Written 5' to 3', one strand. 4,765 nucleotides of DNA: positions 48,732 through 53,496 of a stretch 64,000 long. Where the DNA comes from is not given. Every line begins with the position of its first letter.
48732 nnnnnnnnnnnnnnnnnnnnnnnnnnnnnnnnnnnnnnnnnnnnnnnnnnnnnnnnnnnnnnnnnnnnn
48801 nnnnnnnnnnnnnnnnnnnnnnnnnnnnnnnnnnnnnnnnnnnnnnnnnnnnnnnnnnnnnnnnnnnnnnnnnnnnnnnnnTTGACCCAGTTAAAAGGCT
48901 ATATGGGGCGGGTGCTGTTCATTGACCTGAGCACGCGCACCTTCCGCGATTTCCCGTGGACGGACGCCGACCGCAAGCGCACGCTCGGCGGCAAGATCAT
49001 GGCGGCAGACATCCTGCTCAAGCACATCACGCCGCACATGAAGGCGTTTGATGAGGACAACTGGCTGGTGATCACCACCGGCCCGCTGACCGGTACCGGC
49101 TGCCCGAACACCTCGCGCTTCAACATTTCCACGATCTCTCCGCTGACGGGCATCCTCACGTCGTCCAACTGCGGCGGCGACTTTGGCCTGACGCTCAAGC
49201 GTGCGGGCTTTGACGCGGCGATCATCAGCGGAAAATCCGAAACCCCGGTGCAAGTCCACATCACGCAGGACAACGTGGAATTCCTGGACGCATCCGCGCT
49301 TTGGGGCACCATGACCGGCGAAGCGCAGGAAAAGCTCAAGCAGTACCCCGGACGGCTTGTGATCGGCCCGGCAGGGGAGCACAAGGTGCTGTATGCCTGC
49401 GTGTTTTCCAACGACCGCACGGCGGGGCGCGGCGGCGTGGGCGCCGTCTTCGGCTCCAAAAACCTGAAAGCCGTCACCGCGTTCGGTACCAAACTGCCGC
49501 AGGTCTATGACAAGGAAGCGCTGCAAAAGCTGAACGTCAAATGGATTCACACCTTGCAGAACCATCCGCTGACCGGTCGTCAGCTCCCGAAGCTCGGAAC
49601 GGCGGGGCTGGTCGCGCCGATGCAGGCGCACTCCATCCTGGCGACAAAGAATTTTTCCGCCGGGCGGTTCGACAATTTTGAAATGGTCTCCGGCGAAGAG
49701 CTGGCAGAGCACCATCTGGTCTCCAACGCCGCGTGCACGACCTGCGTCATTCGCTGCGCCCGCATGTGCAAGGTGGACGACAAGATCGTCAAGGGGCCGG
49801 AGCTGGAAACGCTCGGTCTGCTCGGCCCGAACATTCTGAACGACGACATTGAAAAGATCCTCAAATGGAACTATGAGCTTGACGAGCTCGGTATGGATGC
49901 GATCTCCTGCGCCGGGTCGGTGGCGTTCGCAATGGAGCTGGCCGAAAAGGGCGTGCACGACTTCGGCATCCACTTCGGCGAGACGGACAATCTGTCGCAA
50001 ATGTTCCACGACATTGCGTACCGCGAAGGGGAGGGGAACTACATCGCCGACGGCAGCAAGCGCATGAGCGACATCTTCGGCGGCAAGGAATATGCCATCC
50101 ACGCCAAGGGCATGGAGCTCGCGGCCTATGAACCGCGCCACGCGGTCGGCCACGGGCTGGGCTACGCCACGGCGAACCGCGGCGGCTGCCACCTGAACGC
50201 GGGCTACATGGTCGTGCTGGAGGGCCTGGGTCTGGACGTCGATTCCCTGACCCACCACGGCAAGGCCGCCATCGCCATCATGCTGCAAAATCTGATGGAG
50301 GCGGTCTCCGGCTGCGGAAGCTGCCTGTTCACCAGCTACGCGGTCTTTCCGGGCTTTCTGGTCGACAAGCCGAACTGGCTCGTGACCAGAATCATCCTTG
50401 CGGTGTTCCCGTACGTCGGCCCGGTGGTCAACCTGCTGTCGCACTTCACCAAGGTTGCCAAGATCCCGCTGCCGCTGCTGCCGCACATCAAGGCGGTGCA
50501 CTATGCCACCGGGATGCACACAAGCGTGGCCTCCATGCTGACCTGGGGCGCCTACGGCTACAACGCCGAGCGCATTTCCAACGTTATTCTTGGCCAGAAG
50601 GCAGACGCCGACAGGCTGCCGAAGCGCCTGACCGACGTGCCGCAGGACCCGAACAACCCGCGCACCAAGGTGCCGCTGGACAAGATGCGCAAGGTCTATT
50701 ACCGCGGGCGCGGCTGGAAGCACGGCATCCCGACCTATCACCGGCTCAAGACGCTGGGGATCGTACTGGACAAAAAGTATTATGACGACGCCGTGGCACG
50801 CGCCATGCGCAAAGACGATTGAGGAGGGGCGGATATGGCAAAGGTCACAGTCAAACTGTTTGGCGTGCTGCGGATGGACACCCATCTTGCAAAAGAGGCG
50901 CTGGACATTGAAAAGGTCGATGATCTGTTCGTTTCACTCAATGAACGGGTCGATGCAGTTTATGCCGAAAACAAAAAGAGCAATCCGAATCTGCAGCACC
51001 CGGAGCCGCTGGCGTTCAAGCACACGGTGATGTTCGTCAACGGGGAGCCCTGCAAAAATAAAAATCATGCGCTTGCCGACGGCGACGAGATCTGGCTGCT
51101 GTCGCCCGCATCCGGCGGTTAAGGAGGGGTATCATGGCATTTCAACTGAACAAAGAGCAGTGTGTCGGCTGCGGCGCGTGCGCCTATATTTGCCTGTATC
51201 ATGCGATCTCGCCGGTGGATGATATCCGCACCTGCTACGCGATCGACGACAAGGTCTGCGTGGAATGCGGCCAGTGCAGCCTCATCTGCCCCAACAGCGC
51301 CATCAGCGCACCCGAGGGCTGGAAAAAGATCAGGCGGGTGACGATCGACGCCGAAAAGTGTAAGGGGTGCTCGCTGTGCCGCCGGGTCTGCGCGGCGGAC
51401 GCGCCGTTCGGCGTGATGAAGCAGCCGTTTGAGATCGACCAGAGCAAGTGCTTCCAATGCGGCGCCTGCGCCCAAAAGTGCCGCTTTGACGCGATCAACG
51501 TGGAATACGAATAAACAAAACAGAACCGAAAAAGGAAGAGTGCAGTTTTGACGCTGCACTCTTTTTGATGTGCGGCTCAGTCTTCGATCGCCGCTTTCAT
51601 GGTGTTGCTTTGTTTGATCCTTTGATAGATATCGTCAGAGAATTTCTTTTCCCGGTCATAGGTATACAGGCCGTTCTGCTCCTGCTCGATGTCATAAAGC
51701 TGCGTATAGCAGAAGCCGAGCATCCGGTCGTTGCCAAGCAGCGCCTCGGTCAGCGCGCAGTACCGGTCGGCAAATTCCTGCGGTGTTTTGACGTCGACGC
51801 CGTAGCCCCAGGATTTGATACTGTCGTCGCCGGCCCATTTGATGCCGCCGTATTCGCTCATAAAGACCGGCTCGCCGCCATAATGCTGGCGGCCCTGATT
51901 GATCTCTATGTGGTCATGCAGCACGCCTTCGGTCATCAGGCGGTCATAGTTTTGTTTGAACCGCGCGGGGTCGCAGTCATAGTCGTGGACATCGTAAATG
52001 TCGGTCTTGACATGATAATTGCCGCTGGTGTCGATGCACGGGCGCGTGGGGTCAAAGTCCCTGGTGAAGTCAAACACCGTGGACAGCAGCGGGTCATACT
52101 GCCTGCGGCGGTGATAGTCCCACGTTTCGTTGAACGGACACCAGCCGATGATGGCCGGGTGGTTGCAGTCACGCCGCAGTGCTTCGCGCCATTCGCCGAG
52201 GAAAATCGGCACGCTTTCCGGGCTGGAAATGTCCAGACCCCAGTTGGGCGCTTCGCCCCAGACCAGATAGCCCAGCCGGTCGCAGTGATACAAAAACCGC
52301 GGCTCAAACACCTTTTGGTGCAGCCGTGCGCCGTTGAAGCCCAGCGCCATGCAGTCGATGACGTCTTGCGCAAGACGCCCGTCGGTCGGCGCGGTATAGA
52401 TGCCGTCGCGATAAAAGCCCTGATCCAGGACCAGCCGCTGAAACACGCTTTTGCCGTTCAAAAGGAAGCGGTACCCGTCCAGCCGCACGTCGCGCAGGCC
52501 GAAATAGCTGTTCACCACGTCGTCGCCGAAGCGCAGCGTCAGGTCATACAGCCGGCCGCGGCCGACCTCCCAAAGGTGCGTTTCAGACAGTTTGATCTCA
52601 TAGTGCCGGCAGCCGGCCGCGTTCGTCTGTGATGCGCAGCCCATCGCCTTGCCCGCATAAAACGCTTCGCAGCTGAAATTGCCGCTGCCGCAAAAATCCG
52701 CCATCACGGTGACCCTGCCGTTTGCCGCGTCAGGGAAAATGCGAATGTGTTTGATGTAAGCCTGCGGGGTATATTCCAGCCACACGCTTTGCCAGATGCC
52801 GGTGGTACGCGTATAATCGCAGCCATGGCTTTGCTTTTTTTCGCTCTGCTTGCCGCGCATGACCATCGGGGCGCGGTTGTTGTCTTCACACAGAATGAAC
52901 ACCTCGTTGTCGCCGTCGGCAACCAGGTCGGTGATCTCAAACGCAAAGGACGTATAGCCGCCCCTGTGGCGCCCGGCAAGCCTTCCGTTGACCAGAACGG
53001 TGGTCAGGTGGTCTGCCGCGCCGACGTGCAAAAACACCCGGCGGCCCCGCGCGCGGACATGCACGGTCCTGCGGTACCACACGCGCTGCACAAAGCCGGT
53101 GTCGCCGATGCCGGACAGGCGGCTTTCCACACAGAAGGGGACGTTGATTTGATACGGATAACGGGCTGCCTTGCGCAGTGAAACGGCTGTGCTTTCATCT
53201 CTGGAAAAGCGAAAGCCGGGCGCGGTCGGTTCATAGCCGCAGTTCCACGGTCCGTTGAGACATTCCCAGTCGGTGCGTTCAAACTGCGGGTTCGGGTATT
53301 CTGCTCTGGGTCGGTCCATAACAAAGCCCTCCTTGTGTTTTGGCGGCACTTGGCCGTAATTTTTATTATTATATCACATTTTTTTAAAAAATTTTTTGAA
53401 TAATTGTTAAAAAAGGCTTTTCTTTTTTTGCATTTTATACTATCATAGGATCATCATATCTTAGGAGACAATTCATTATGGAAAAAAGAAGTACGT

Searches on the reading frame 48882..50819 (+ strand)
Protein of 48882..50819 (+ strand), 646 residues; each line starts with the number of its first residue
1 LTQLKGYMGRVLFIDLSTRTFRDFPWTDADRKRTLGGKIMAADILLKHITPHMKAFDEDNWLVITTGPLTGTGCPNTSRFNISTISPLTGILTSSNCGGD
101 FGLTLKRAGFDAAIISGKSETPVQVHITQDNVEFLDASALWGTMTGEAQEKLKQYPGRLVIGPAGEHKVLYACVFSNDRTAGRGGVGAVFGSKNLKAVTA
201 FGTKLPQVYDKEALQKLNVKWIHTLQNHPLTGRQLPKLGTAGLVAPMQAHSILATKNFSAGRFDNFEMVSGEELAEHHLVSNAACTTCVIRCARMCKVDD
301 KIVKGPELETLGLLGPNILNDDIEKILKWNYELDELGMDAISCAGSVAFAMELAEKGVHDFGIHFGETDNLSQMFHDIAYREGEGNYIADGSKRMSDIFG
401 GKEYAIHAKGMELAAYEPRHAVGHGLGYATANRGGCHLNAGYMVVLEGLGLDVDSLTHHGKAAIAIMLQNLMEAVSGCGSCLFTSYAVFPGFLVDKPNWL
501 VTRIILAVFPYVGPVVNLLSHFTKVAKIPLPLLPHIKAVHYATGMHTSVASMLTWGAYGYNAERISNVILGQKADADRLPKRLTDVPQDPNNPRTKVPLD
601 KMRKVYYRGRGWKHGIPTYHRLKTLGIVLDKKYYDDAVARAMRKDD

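Call 52: search_protein_families(library=pfam, proteins=[window:48882-50819:+], max_evalue=0.0001)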
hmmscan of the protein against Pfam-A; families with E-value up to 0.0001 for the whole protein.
window:48882-50819:+ (646 aa): 2 families
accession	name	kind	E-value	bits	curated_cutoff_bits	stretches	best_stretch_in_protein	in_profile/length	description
PF01314.23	AFOR_C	-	2.9e-98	330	27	1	218-627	3-385/385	Aldehyde ferredoxin oxidoreductase, domains 2 & 3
PF02730.20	AFOR_N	-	1.6e-64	217.7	29.8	1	9-202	1-198/199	Aldehyde ferredoxin oxidoreductase, N-terminal domain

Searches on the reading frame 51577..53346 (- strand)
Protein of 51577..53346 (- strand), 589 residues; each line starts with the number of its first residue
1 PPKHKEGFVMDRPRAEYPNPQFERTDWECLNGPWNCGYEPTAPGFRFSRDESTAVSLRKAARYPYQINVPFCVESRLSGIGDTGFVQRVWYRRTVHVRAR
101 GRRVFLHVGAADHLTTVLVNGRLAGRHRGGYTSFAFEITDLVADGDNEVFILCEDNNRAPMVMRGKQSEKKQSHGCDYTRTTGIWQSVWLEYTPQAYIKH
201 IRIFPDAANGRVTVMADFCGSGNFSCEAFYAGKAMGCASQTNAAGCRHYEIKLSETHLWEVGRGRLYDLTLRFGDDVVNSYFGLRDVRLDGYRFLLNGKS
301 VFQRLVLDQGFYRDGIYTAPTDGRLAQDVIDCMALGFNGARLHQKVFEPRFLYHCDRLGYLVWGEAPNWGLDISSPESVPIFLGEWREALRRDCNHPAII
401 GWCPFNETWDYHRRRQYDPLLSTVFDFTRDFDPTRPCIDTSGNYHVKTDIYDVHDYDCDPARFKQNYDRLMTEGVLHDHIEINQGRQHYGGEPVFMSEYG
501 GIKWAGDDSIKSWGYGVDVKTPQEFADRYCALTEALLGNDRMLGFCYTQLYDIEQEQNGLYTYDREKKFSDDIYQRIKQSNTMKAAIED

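Call 52: search_protein_families(library=pfam, proteins=[window:51577-53346:-], max_evalue=0.0001)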
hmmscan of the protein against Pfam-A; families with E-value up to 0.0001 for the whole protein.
window:51577-53346:- (589 aa): 3 families
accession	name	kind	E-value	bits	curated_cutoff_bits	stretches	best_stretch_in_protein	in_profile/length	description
PF02837.24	Glyco_hydro_2_N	-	2.8e-09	37.6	28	1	88-194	66-169/169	Glycosyl hydrolases family 2, sugar binding domain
PF02836.23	Glyco_hydro_2_C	-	6.5e-07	29.2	21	1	325-500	38-211/302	Glycosyl hydrolases family 2, TIM barrel domain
PF22666.2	Glyco_hydro_2_N2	-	5.3e-05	23.8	27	1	88-157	49-121/167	Glycosyl hydrolase 2 galactose-binding domain-like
